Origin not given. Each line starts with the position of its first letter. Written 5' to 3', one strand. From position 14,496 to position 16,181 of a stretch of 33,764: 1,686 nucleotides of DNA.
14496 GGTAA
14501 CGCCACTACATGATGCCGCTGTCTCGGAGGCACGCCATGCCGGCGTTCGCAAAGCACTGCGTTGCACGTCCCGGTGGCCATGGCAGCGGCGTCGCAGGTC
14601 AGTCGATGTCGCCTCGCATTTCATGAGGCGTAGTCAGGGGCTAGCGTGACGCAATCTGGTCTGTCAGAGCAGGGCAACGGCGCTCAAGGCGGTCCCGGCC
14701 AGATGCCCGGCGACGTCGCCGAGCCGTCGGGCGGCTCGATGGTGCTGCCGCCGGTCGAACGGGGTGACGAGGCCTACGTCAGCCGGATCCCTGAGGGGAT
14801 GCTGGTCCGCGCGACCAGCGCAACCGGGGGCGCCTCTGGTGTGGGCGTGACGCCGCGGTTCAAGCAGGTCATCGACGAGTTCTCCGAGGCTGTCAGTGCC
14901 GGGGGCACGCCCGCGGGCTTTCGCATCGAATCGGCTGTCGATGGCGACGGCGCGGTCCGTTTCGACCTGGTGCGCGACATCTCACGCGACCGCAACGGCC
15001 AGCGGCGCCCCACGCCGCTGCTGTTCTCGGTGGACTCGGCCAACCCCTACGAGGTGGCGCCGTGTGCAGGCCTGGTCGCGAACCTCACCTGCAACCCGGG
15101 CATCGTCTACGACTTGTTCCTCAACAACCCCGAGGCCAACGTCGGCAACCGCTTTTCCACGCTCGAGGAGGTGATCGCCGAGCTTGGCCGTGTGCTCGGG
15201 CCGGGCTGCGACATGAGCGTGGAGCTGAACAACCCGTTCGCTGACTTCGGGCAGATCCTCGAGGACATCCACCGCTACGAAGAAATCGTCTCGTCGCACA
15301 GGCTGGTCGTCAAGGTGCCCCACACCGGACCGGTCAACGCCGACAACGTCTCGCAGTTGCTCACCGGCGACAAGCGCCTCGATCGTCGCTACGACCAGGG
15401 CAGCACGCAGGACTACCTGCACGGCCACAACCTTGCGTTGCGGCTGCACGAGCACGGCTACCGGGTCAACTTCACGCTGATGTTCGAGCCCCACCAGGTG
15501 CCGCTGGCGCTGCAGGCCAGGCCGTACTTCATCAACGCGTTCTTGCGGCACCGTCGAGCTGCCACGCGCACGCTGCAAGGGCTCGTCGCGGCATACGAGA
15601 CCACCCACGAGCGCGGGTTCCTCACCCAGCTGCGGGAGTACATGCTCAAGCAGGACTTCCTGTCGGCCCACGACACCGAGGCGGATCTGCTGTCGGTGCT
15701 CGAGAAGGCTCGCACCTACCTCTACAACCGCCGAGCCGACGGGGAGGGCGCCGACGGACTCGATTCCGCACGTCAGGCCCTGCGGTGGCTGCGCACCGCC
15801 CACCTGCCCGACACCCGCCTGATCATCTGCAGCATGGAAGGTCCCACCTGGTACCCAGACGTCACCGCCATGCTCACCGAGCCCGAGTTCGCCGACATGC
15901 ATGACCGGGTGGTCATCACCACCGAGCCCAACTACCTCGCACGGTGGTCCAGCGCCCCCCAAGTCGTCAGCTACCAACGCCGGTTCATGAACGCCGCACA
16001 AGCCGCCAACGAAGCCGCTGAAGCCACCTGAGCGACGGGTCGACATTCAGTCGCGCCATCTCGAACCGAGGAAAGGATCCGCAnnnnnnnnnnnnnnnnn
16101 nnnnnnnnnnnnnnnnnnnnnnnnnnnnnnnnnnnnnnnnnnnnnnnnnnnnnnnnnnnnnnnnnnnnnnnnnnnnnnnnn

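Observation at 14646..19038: Uncharacterised four-gene sugar-phosphate module (divergent transaldolase-fold protein, two DERA-like aldolases, FGGY kinase) where zwf-opcA-pgl is normally found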

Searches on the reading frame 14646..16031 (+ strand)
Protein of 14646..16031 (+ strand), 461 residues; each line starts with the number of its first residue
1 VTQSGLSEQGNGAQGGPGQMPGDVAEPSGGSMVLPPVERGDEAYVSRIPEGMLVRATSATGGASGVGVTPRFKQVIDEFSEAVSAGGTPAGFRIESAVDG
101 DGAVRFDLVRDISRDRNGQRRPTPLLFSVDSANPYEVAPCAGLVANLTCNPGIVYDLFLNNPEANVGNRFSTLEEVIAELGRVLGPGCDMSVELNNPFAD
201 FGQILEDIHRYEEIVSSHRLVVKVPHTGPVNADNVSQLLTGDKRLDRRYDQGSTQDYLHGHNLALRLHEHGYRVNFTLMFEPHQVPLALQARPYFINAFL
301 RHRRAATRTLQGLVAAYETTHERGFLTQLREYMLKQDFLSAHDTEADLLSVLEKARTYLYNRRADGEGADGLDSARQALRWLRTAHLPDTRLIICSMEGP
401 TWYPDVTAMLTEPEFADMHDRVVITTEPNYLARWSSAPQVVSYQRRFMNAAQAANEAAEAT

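Call 5: search_protein_families(library=pfam, proteins=[window:14646-16031:+], max_evalue=0.1)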
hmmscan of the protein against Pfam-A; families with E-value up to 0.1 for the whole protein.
window:14646-16031:+ (461 aa): 1 family
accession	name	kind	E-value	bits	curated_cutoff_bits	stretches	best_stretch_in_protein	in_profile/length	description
PF00923.25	TAL_FSA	-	0.0002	21.2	27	1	200-300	90-160/285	Transaldolase/Fructose-6-phosphate aldolase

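Call 6: search_protein_families(library=ncbifam, proteins=[window:14646-16031:+], max_evalue=0.1)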
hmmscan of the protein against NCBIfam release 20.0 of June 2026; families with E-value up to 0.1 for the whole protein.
window:14646-16031:+ (461 aa): 0 families

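Call 9: find_homologous_proteins(query=window:14646-16031:+, max_evalue=0.001)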
Query window:14646-16031:+ (461 aa): 1715 proteins with E <= 0.001 among 8000 candidates; the best 120 are listed.
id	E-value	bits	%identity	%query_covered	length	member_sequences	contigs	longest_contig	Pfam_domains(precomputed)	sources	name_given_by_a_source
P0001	5.7e-297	1003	100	96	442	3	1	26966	-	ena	-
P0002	1.9e-226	771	75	100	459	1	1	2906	PF00923.26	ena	-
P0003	1.4e-223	761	77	90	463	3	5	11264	PF00923.26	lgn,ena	-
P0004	3.5e-220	750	76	90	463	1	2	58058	PF00923.26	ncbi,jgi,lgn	-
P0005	9.0e-219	745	76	90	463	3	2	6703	-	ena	-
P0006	1.4e-215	735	76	93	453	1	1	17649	-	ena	-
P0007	3.5e-214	730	70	97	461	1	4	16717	PF00923.26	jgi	jgi:hypothetical protein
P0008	5.5e-204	697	72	91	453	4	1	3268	-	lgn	-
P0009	1.9e-202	692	71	92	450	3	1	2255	PF00923.26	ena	-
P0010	3.0e-200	684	69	97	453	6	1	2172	-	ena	-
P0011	4.9e-195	667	68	94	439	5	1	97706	PF00923.26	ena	-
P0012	4.3e-194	664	68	92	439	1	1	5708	PF00923.26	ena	-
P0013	9.0e-193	660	70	93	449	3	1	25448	PF00923.26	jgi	-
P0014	3.1e-191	655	69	91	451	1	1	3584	PF00923.26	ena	-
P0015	1.3e-188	646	66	92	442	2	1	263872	PF00923.26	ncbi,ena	-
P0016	2.2e-188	645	68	91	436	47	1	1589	PF00923.26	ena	-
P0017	2.8e-188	645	68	91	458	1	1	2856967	PF00923.26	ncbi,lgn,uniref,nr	ncbi:transaldolase family protein [Rubrobacter indicoceani]|uniref:transaldolase family protein n=1 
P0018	8.8e-188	643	69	89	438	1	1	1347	PF00923.26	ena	-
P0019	3.2e-185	635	69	93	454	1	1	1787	PF00923.26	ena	-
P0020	9.4e-185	633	67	94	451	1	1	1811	PF00923.26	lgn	-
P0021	7.3e-184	630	66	91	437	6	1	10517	PF00923.26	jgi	jgi:hypothetical protein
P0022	1.8e-182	626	67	93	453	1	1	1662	PF00923.26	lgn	-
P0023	1.9e-181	622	67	92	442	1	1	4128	PF00923.26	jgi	jgi:hypothetical protein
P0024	2.5e-181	622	64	93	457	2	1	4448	PF00923.26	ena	-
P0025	8.8e-181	620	67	92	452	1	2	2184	PF00923.26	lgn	-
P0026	7.9e-178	610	65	91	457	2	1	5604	PF00923.26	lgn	-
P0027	7.0e-177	607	64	91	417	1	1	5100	PF00923.26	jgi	jgi:Transaldolase/Fructose-6-phosphate aldolase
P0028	1.8e-174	599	64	93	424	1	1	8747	PF00923.26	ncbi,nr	ncbi:MAG TPA: transaldolase family protein [Solirubrobacterales bacterium]|nr:transaldolase family p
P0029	1.8e-172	593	64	91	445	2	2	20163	PF00923.26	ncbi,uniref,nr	ncbi:transaldolase family protein [Georgenia subflava]|uniref:transaldolase family protein n=1 Tax=G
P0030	2.0e-170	586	67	86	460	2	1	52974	PF00923.26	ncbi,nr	ncbi:MAG: transaldolase [Armatimonadetes bacterium]|nr:transaldolase [Armatimonadota bacterium]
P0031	1.9e-166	573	64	92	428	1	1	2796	PF00923.26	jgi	jgi:hypothetical protein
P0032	1.4e-162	560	59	93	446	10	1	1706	PF00923.26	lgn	-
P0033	3.1e-159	549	61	90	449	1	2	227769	PF00923.26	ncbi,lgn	-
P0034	6.6e-159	548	59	90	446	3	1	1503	PF00923.26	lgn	-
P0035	7.8e-158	544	60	90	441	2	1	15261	PF00923.26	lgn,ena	-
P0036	8.1e-158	544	58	91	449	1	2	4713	PF00923.26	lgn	-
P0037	9.0e-158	544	59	90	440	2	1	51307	PF00923.26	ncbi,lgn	-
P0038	1.2e-157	544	60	93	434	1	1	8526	PF00923.26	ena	-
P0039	1.9e-157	543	60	90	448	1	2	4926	PF00923.26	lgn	-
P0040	2.4e-157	543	59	91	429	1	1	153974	PF00923.26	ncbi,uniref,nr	ncbi:transaldolase family protein [Rhizomonospora bruguierae]|uniref:transaldolase family protein n=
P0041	2.8e-157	543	62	85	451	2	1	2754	PF00923.26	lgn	-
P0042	3.4e-157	542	63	84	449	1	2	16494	PF00923.26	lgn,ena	-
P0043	6.5e-157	541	60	90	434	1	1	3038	PF00923.26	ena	-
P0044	8.4e-157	541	60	90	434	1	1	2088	PF00923.26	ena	-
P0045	1.3e-156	541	59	90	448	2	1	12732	PF00923.26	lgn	-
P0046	2.2e-156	540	59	90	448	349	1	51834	PF00923.26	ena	-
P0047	3.4e-156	539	59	90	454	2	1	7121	PF00923.26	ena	-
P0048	4.1e-156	539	59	90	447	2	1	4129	PF00923.26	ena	-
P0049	5.0e-156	539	60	90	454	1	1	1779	PF00923.26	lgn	-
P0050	5.1e-156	539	60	90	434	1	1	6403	PF00923.26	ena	-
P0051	6.8e-156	538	59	90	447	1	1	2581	PF00923.26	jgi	jgi:hypothetical protein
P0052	8.0e-156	538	59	91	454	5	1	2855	PF00923.26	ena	-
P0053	1.5e-155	537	59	91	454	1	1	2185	PF00923.26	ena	-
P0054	1.7e-155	537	58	92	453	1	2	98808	PF00923.26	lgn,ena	-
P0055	1.9e-155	537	60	91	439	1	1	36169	PF00923.26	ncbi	-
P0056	3.3e-155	536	59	90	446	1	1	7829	PF00923.26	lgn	-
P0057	3.4e-155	536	60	90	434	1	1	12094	PF00923.26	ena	-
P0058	9.0e-155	534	59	90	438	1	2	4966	PF00923.26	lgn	-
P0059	1.1e-154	534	58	89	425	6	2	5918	PF00923.26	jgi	jgi:hypothetical protein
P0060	1.4e-154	534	59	92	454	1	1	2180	PF00923.26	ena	-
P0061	1.9e-154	533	58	90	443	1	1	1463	PF00923.26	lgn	-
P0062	2.0e-154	533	57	93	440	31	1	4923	PF00923.26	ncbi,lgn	-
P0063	2.0e-154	533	59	89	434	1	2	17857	PF00923.26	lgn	-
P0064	2.4e-154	533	57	92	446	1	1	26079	PF00923.26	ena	-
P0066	5.1e-154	532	58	91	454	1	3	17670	PF00923.26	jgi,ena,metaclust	metaclust:\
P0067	5.1e-154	532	58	92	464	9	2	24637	PF00923.26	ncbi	ncbi:MAG: transaldolase family protein [Dermatophilaceae bacterium]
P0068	5.4e-154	532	59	90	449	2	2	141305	PF00923.26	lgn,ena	-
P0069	5.6e-154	532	58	91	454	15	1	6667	PF00923.26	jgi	-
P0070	6.6e-154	532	59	90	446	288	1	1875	PF00923.26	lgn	-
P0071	6.6e-154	532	62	84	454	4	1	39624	PF00923.26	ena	-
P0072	8.3e-154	531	57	90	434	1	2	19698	PF00923.26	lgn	-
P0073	9.6e-154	531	55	95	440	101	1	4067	PF00923.26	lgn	-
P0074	1.5e-153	530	58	90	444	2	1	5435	PF00923.26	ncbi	-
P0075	1.7e-153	530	56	91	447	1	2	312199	PF00923.26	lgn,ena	-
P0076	1.7e-153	530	61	84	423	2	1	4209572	PF00923.26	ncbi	-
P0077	1.8e-153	530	57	91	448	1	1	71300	PF00923.26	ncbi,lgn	-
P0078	1.8e-153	530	58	90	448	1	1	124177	PF00923.26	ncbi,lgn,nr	ncbi:MAG TPA: transaldolase family protein [Clostridia bacterium]|nr:transaldolase family protein [C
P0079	2.0e-153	530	59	90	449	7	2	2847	PF00923.26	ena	-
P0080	2.2e-153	530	58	89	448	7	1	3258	PF00923.26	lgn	-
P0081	2.4e-153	530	62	85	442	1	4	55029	PF00923.26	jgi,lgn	jgi:hypothetical protein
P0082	2.4e-153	530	58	90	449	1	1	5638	PF00923.26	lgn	-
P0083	2.6e-153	530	58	91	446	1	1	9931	PF00923.26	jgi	jgi:hypothetical protein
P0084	4.1e-153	529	57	90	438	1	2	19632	PF00923.26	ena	-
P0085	4.1e-153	529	57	90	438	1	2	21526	PF00923.26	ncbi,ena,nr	ncbi:MAG: transaldolase [Clostridiales bacterium]|nr:transaldolase [Clostridiales bacterium]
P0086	4.1e-153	529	59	90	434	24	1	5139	PF00923.26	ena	-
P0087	4.4e-153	529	59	89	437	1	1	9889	PF00923.26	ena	-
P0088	4.8e-153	529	59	90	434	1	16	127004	PF00923.26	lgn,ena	-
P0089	4.9e-153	529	60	90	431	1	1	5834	PF00923.26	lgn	-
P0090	4.9e-153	529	57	92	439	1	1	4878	PF00923.26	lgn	-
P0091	5.4e-153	529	60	91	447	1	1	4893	PF00923.26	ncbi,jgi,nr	ncbi:MAG: transaldolase [Propionibacteriaceae bacterium]|jgi:hypothetical protein|nr:transaldolase [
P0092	7.1e-153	528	59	90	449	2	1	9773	PF00923.26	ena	-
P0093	7.4e-153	528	60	85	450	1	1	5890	PF00923.26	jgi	-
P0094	7.6e-153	528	60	86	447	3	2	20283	PF00923.26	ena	-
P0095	7.7e-153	528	57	90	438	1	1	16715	PF00923.26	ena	-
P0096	8.6e-153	528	57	92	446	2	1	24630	PF00923.26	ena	-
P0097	9.9e-153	528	59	84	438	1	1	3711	PF00923.26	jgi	jgi:hypothetical protein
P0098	1.2e-152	527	56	90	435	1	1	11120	PF00923.26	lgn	-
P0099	1.4e-152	527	58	90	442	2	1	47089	PF00923.26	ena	-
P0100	1.5e-152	527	59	90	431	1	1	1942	PF00923.26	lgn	-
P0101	1.6e-152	527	57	91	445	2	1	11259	PF00923.26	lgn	-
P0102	1.6e-152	527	61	85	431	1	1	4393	PF00923.26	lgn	-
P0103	1.7e-152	527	56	92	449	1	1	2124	PF00923.26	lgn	-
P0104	1.9e-152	527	58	90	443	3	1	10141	PF00923.26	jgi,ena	-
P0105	2.3e-152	526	55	91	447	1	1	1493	PF00923.26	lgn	-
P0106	2.4e-152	526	57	91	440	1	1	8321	PF00923.26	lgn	-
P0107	2.6e-152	526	58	90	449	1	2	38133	PF00923.26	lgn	-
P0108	2.9e-152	526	57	90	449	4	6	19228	PF00923.26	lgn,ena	-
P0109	2.9e-152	526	59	90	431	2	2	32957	PF00923.26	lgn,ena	-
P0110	2.9e-152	526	56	92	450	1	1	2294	PF00923.26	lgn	-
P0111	2.9e-152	526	59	90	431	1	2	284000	PF00923.26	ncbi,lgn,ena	-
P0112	3.0e-152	526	55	91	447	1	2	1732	PF00923.26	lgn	-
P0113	3.2e-152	526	56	90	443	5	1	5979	PF00923.26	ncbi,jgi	jgi:hypothetical protein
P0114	3.3e-152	526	57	90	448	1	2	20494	PF00923.26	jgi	jgi:hypothetical protein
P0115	3.6e-152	526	58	90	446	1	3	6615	PF00923.26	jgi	jgi:hypothetical protein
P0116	3.9e-152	526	59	90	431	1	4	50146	PF00923.26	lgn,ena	-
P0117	4.0e-152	526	58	90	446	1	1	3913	PF00923.26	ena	-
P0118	4.5e-152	526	57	92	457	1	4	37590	PF00923.26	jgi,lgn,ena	jgi:transaldolase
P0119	4.7e-152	525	57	91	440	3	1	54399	PF00923.26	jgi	-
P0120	5.2e-152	525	58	90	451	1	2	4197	PF00923.26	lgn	-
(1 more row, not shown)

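Call 10: find_encoding_contigs(protein=P0017, flank=10000, max_places=2)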
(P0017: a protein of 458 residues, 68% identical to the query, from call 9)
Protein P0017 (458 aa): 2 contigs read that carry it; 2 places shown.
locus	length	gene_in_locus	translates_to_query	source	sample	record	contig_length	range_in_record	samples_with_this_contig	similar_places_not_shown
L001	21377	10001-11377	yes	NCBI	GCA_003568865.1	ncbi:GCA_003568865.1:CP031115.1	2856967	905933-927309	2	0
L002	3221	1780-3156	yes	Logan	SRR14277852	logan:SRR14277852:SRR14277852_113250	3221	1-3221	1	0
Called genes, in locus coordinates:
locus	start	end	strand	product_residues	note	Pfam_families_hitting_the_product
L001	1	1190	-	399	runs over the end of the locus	PF02771:Acyl-CoA_dh_N, PF02770:Acyl-CoA_dh_M, PF00441:Acyl-CoA_dh_1, PF08028:Acyl-CoA_dh_2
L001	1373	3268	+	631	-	PF00501:AMP-binding, PF23562:AMP-binding_C_3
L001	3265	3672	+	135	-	PF03551:PadR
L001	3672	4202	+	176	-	PF14539:DUF4442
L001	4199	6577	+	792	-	PF02737:3HCDH_N, PF00725:3HCDH, PF00378:ECH_1, PF16113:ECH_2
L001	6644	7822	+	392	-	PF00108:Thiolase_N, PF02803:Thiolase_C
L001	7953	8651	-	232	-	PF04029:2-ph_phosp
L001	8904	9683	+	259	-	PF00392:GntR, PF07729:FCD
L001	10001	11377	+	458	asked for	PF00923:TAL_FSA (weak)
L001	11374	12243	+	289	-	PF01116:F_bP_aldolase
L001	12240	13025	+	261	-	PF00702:Hydrolase, PF13419:HAD_2, PF13242:Hydrolase_like (weak)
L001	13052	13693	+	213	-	PF02734:Dak2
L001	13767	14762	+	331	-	PF02733:Dak1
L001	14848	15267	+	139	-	PF03928:HbpS-like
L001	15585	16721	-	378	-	PF01546:Peptidase_M20, PF07687:M20_dimer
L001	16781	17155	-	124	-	-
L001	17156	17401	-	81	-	-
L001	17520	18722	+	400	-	PF07995:GSDH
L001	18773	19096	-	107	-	PF02617:ClpS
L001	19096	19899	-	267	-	PF00378:ECH_1, PF16113:ECH_2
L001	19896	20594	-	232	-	PF02567:PhzC-PhzF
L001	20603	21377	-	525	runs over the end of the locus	PF00501:AMP-binding, PF13193:AMP-binding_C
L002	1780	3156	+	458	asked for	PF00923:TAL_FSA (weak)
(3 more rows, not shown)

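Call 11: find_encoding_contigs(protein=P0078, flank=10000, max_places=2)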
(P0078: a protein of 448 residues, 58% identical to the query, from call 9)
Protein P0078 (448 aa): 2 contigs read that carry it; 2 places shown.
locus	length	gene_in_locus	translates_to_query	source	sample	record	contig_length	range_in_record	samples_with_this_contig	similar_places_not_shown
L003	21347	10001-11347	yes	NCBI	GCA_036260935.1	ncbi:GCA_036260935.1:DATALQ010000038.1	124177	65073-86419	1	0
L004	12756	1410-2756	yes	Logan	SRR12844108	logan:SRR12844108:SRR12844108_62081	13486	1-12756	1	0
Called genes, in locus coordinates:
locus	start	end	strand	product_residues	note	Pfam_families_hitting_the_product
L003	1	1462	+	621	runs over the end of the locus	PF00990:GGDEF, PF00563:EAL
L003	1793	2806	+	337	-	PF03590:AsnA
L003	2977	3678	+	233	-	PF03734:YkuD, PF01471:PG_binding_1, PF08823:PG_binding_2 (weak)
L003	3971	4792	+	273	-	PF00756:Esterase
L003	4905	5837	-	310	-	PF02779:Transket_pyr, PF02780:Transketolase_C, PF22613:Transketolase_C_1 (weak)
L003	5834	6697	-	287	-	PF13292:DXP_synthase_N, PF00456:Transketolase_N, PF00676:E1_dh, PF02775:TPP_enzyme_C (weak)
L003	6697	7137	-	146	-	PF02502:LacAB_rpiB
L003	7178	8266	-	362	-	PF02746:MR_MLE_N, PF13378:MR_MLE_C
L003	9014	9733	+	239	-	PF00392:GntR, PF07702:UTRA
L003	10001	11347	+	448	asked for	PF00923:TAL_FSA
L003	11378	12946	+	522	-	PF02652:Lactate_perm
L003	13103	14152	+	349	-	PF08240:ADH_N, PF16912:Glu_dehyd_C, PF00107:ADH_zinc_N, PF13602:ADH_zinc_N_2 (weak)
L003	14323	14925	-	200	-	PF02698:DUF218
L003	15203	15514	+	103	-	-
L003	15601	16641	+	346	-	PF01992:vATP-synt_AC39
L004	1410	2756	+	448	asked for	PF00923:TAL_FSA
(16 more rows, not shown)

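Call 12: find_encoding_contigs(protein=P0040, flank=10000, max_places=2)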
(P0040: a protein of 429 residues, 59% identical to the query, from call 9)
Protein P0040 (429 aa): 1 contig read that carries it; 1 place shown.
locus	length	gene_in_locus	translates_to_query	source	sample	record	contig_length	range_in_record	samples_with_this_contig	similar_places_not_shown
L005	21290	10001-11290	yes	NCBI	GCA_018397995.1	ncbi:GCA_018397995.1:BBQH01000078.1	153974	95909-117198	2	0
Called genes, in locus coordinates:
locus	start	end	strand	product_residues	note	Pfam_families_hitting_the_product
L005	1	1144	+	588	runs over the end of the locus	PF00528:BPD_transp_1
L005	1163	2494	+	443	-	PF00005:ABC_tran, PF13304:AAA_21 (faint), PF09821:AAA_assoc_C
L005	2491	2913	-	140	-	PF01022:HTH_5, PF12840:HTH_20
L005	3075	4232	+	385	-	PF01544:CorA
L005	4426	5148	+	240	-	PF02308:MgtC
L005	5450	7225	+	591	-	PF01590:GAF, PF13185:GAF_2, PF02518:HATPase_c, PF00196:GerE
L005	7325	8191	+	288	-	PF01116:F_bP_aldolase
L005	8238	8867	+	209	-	PF02734:Dak2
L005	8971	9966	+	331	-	PF02733:Dak1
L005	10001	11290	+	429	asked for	PF00923:TAL_FSA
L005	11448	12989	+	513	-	PF00171:Aldedh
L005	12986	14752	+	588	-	-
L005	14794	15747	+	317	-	PF00701:DHDPS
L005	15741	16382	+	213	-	PF06684:AA_synth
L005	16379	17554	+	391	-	PF07969:Amidohydro_3 (faint), PF01979:Amidohydro_1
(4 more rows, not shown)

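Call 13: find_encoding_contigs(protein=P0004, flank=10000, max_places=2)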
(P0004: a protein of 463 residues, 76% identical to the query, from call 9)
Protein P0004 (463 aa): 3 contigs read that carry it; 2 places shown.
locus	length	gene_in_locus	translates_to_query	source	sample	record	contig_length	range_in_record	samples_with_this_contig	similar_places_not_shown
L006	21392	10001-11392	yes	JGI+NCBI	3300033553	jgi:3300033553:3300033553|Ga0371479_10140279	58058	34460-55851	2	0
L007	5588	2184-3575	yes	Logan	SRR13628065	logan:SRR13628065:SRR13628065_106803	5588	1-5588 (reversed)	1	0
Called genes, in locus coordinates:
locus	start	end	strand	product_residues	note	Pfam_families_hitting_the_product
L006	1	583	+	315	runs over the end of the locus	PF00892:EamA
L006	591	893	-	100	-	PF01910:Thiamine_BP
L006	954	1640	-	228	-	PF00072:Response_reg, PF00196:GerE, PF04545:Sigma70_r4 (faint), PF08281:Sigma70_r4_2 (weak)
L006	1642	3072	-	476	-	PF23539:DUF7134, PF07730:HisKA_3, PF02518:HATPase_c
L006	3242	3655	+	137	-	-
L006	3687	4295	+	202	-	PF01323:DSBA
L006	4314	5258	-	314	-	-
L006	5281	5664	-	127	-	PF19571:ACT_8 (weak), PF01842:ACT, PF13840:ACT_7 (faint), PF22629:ACT_AHAS_ss (faint), PF22468:ACT_9 (faint)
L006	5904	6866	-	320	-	PF08240:ADH_N (weak), PF00107:ADH_zinc_N, PF13602:ADH_zinc_N_2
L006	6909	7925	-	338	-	-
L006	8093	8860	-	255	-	PF00702:Hydrolase, PF13419:HAD_2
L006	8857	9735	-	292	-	PF01116:F_bP_aldolase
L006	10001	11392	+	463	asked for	PF00923:TAL_FSA (weak)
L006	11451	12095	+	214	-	PF02734:Dak2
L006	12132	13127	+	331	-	PF02733:Dak1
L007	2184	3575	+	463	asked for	PF00923:TAL_FSA (weak)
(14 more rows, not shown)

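Call 14: find_encoding_contigs(protein=P0015, flank=10000, max_places=2)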
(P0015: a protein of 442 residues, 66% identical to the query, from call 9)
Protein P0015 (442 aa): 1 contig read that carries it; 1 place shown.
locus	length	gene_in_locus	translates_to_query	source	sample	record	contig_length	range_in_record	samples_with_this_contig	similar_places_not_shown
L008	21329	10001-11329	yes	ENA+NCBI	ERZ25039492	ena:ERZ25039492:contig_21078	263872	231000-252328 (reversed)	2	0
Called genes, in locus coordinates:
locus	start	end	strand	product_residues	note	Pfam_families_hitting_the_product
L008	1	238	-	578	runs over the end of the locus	PF07167:PhaC_N, PF00561:Abhydrolase_1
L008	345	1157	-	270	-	PF00561:Abhydrolase_1, PF00975:Thioesterase (weak), PF12146:Hydrolase_4, PF12697:Abhydrolase_6, PF08386:Abhydrolase_4 (weak)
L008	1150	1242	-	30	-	-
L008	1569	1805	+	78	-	PF21269:TreT_GT1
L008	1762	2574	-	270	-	PF08240:ADH_N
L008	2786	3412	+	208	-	-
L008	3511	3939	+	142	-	PF08240:ADH_N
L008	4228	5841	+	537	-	PF00501:AMP-binding, PF13193:AMP-binding_C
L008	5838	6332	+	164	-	PF01116:F_bP_aldolase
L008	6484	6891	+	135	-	PF00702:Hydrolase (weak)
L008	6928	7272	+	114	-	PF00702:Hydrolase, PF13419:HAD_2, PF13242:Hydrolase_like (weak)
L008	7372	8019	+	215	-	PF02734:Dak2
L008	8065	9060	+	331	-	PF02733:Dak1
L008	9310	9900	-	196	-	PF00300:His_Phos_1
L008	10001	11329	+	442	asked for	PF00923:TAL_FSA (weak)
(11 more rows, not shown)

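Call 15: find_encoding_contigs(protein=P0029, flank=10000, max_places=2)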
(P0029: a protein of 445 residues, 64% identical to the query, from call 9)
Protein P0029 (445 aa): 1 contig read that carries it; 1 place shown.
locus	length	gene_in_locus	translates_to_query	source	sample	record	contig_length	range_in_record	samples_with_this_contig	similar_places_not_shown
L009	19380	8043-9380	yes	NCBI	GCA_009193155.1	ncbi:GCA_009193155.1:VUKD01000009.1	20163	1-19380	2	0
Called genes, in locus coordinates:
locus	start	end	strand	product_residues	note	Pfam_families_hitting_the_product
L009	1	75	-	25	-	?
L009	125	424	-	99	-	-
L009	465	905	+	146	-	-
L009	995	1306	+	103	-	-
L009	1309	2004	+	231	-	PF00665:rve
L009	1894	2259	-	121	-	-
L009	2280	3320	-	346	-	PF13384:HTH_23 (faint), PF13936:HTH_38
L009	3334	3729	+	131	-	PF13683:rve_3, PF13333:rve_2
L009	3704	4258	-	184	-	-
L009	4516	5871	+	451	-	PF22483:Mu-transpos_C_2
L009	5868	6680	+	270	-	PF01695:IstB_IS21, PF13481:AAA_25 (weak), PF00308:Bac_DnaA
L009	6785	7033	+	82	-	-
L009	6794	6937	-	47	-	PF00589:Phage_integrase (weak)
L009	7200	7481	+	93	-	-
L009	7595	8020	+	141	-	-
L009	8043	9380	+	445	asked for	PF00923:TAL_FSA (weak)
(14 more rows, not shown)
